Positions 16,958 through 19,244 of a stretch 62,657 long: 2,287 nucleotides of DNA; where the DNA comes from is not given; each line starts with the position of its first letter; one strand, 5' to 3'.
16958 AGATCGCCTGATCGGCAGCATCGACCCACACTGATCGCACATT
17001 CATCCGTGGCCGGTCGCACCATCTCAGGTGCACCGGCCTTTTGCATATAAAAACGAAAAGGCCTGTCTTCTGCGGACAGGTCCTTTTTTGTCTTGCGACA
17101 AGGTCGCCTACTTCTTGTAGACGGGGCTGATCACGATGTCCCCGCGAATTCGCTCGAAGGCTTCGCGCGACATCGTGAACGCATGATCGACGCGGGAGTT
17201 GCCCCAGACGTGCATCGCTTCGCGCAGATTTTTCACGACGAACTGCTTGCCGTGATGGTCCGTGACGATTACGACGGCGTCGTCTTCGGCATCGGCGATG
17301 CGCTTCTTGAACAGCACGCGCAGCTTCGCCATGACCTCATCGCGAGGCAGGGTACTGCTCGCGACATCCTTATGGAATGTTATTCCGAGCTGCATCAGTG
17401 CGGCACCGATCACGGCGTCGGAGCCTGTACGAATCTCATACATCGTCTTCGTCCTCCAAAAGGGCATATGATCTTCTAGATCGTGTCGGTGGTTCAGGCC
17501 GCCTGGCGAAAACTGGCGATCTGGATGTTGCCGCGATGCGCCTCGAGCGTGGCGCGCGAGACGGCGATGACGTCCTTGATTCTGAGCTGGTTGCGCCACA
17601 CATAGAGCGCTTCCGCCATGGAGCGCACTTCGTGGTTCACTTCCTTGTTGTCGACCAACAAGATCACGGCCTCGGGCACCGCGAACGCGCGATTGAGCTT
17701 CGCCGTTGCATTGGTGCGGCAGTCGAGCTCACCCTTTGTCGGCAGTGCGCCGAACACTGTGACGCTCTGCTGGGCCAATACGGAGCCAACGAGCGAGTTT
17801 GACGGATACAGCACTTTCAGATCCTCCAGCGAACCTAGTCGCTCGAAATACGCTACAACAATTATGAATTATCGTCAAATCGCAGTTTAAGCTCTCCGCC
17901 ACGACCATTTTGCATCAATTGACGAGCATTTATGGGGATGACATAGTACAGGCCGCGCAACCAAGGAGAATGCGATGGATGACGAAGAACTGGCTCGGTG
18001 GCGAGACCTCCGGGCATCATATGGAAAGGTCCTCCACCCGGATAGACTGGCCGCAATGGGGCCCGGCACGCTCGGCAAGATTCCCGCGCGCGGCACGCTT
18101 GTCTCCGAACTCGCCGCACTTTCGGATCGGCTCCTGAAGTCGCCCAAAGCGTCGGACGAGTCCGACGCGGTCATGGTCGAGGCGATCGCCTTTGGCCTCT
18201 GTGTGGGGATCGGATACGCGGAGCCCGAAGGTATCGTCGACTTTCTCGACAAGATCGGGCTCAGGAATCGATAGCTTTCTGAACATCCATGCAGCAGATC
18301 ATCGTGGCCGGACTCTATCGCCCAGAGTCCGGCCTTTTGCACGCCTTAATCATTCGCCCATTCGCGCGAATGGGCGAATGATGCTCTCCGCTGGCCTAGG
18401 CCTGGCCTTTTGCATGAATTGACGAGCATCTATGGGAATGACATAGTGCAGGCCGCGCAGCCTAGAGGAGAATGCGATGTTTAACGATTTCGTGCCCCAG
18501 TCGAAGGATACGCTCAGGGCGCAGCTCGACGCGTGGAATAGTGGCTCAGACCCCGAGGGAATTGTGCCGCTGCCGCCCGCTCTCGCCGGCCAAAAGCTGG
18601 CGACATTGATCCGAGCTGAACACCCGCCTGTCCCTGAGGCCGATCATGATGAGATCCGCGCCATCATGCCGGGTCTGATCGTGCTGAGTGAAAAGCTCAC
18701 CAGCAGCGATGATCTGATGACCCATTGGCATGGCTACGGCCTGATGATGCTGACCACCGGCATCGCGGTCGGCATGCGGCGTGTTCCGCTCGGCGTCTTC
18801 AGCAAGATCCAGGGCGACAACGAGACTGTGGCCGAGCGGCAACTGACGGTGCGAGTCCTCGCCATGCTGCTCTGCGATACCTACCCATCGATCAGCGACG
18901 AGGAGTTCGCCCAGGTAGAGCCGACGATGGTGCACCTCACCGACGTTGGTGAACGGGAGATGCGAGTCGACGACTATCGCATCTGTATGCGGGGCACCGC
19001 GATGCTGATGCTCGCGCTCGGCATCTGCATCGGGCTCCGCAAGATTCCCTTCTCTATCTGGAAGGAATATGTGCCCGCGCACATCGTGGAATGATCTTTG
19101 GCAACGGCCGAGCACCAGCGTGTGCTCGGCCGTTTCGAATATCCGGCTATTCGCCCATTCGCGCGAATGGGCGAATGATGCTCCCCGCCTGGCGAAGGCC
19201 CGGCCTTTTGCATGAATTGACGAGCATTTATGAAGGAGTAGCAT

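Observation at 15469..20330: Tandem array of autonomous small-gene cassettes joined by one reiterated terminator-promoter junction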

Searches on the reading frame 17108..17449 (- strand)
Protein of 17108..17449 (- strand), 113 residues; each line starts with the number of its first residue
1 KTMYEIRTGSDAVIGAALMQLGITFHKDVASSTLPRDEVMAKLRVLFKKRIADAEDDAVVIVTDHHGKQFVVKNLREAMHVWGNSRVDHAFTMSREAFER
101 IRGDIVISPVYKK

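Call 6: search_protein_families(library=pfam, max_evalue=0.1, proteins=[window:17108-17449:-])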
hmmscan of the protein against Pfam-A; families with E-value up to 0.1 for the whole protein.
window:17108-17449:- (113 aa): 1 family
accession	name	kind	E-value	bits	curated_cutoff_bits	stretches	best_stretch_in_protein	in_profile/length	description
PF15187.11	Augurin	-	0.02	15.5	27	1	42-88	2-49/114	Oesophageal cancer-related gene 4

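Call 7: search_protein_families(library=padloc, max_evalue=0.1, proteins=[window:17108-17449:-])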
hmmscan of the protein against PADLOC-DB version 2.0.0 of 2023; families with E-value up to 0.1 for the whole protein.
window:17108-17449:- (113 aa): 0 families

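Call 40: search_protein_families(library=phrogs, max_evalue=0.01, proteins=[window:17108-17449:-])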
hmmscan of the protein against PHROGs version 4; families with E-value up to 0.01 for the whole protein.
window:17108-17449:- (113 aa): 0 families

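Call 41: search_protein_families(library=ncbifam, max_evalue=0.01, proteins=[window:17108-17449:-])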
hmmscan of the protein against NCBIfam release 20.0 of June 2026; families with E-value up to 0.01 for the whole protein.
window:17108-17449:- (113 aa): 0 families

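Call 71: search_protein_representatives(alignment_id=A4)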
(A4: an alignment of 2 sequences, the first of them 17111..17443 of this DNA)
Query: 2 sequences, 113 profile positions. Proteins with E-value up to 0.001 (for the whole library): 10; up to 1e-10: 3; up to 1e-30: 2. The best 10 are listed.
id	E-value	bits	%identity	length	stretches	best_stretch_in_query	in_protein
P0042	2.5e-57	207.8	-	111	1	1-111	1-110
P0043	4.1e-50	184.5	-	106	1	2-113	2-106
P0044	3.8e-11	59.0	-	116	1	3-109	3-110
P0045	1.0e-09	54.4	-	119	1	1-109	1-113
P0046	5.1e-08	48.9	-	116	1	6-109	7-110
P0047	1.1e-05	41.4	-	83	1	54-109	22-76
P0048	2.7e-05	40.2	-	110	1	9-106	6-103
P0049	5.0e-05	39.3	-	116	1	6-106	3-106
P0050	1.0e-04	38.3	-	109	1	7-111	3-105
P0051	5.2e-04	36.0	-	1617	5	7-71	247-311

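Call 99: find_encoding_contigs(protein=P0044, flank=5000, max_places=3)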
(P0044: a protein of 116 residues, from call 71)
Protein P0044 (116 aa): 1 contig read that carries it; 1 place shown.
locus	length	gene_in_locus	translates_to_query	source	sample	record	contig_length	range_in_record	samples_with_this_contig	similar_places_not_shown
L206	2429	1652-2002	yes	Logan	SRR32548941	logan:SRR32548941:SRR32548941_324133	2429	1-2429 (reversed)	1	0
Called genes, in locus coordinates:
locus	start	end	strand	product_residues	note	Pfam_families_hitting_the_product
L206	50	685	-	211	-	PF13649:Methyltransf_25 (faint), PF08241:Methyltransf_11 (weak)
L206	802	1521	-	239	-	PF06500:FrsA-like, PF12146:Hydrolase_4, PF00561:Abhydrolase_1 (weak), PF12697:Abhydrolase_6 (faint), PF00326:Peptidase_S9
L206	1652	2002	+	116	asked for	-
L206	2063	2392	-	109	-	PF08922:DUF1905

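Call 100: find_encoding_contigs(protein=P0045, flank=5000, max_places=3)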
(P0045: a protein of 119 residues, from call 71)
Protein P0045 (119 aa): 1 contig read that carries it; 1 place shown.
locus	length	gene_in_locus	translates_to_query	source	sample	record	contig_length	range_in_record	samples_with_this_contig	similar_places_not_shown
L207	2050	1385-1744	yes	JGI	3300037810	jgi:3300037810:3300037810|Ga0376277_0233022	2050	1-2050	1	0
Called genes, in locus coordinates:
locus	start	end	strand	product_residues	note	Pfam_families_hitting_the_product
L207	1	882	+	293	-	?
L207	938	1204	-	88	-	-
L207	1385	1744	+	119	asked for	-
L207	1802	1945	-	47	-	-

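Call 107: predict_structure(alignment_id=A9)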
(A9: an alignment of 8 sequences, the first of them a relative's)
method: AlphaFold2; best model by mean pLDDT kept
length: 111 residues; sequences in the alignment: 8
mean_pLDDT: 81.5   pTM: 0.71
mean pLDDT of the five models: 81.5, 80.8, 80.1, 79.6, 75.5
residues with pLDDT >= 90: 27; 70-90: 66; 50-70: 13; < 50: 5
segments of 3 or more residues with pLDDT < 50: 1-3
pLDDT, mean of each block of 10 residues (from residue 1): 56 83 83 87 73 73 92 91 90 89 84 55
secondary structure, 60 per line:
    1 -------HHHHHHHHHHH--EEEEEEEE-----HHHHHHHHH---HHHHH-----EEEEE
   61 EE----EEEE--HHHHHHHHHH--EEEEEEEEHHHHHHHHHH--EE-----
elements in order: H8-18 E21-28 H34-42 H46-50 E56-62 E67-70 H73-82 E85-92 H93-102

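Call 111: fold_search(model_id=the predicted structure, library=pdb)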
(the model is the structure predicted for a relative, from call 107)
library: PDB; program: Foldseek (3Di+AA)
matches with E <= 10: 547; with E <= 0.001: 0
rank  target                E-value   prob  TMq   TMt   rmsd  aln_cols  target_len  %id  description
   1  2eh2_A                1.5e-01  0.21  0.31  0.18   7.7       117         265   18  Mutant V18M structure of PH0725 from Pyrococcus horikoshii OT3 (released 2007-09-04)
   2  4r8u_B                1.7e-01  0.57  0.38  0.16   4.9        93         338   11  S-SAD structure of DINB-DNA Complex (released 2015-01-14)
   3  1vce_A                1.7e-01  0.18  0.31  0.18   7.9       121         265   16  Crystal structure of project ID PH0725 from Pyrococcus horikoshii OT3 (released 2005-03-29)
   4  8xj3_A                1.8e-01  0.28  0.28  0.16   5.1        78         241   18  Crystal structure of methyltransferase CbiL from Akkermansia muciniphila (released 2024-06-05)
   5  2dv4_A                1.8e-01  0.20  0.33  0.18   6.9       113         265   18  Crystal structure of Leu65 to Gln mutant of Diphthine synthase (released 2007-01-28)
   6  2e8h_A                1.8e-01  0.20  0.32  0.18   7.0       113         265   18  Crystal structure of PH0725 from Pyrococcus horikoshii OT3 (released 2007-07-24)
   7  1unn_C                2.3e-01  0.35  0.37  0.37   9.3       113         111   10  Complex of beta-clamp processivity factor and little finger domain of PolIV (released 2003-11-06)
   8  2huq_A                2.3e-01  0.21  0.34  0.19   7.4       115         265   16  Crystal structure of PH0725 from Pyrococcus horikoshii OT3 (released 2007-01-27)
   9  2owu_A                2.3e-01  0.16  0.31  0.18   9.8       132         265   16  Crystal structure of PH0725 from Pyrococcus horikoshii OT3 (released 2007-08-21)
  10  4lrl_B                2.3e-01  0.08  0.23  0.08  19.4       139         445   13  Structure of an Enterococcus Faecalis HD-domain protein complexed with dGTP and dTTP (released 2013-11-20)
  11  2p6k_A                2.5e-01  0.21  0.35  0.20   7.3       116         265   16  Crystal structure of PH0725 from Pyrococcus horikoshii OT3 (released 2007-09-18)
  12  2en5_A                2.5e-01  0.16  0.32  0.18   7.0       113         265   18  Mutant R262H structure of PH0725 from Pyrococcus horikoshii OT3 (released 2007-10-02)
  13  2egb_A                2.5e-01  0.15  0.31  0.18   7.2       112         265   17  Crystal structure of Glu140 to Asn mutant of Diphthine synthase (released 2007-08-28)
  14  2eh4_A                2.5e-01  0.15  0.29  0.17   6.8        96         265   14  Mutant T146M structure of PH0725 from Pyrococcus horikoshii OT3 (released 2007-09-04)
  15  4llo_A                2.5e-01  0.09  0.20  0.15  14.1       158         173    9  Structure of the eag domain-CNBHD complex of the mouse EAG1 channel (released 2013-08-28)
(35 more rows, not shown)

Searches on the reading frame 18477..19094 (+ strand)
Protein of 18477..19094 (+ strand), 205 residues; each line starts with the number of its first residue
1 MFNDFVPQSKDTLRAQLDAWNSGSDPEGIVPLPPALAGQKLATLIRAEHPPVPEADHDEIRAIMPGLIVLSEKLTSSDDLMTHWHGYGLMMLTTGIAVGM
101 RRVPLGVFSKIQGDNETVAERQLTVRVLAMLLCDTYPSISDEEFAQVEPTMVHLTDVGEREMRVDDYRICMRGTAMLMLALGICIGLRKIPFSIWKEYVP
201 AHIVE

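Call 6: search_protein_families(library=pfam, max_evalue=0.1, proteins=[window:18477-19094:+])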
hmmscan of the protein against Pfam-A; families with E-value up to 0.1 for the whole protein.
window:18477-19094:+ (205 aa): 0 families

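Call 7: search_protein_families(library=padloc, max_evalue=0.1, proteins=[window:18477-19094:+])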
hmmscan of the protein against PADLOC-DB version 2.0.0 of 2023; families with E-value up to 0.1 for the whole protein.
window:18477-19094:+ (205 aa): 0 families

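Call 15: find_encoding_contigs(protein=window:18477-19094:+, flank=10000, max_places=10)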
Protein window:18477-19094:+ (205 aa): no gene with exactly this product is on record in the collection.

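Call 16: find_homologous_proteins(query=window:18477-19091:+, max_evalue=0.01)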
Query window:18477-19091:+ (205 aa): 3 proteins with E <= 0.01 among 224 candidates.
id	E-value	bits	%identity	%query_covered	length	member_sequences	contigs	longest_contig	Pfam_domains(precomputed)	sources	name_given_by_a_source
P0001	1.1e-133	461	100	100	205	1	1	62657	-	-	-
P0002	3.7e-90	319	68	100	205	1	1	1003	-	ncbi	-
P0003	1.5e-81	291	65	98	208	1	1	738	-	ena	-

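Call 17: find_encoding_contigs(protein=P0002, flank=10000)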
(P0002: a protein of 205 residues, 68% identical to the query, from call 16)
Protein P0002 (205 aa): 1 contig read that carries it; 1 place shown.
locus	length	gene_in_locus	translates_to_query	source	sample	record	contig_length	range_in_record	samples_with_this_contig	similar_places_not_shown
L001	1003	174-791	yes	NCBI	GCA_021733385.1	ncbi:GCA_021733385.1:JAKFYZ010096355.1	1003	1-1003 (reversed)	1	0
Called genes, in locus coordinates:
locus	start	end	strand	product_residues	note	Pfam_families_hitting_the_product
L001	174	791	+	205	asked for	-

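Call 18: find_encoding_contigs(protein=P0003, flank=10000)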
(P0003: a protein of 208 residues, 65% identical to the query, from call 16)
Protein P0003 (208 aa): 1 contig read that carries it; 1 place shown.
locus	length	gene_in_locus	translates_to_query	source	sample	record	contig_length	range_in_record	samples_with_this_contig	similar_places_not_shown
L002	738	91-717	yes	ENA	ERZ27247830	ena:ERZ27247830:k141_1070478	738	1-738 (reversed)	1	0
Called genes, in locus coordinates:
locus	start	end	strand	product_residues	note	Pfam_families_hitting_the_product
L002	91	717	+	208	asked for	-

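Call 40: search_protein_families(library=phrogs, max_evalue=0.01, proteins=[window:18477-19094:+])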
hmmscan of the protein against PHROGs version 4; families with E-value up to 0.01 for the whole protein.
window:18477-19094:+ (205 aa): 1 family
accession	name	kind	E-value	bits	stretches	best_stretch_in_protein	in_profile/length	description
phrog_20904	-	unknown function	0.0055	18.2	1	62-100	64-102/131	-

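Call 41: search_protein_families(library=ncbifam, max_evalue=0.01, proteins=[window:18477-19094:+])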
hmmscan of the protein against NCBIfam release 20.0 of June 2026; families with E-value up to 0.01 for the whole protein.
window:18477-19094:+ (205 aa): 0 families
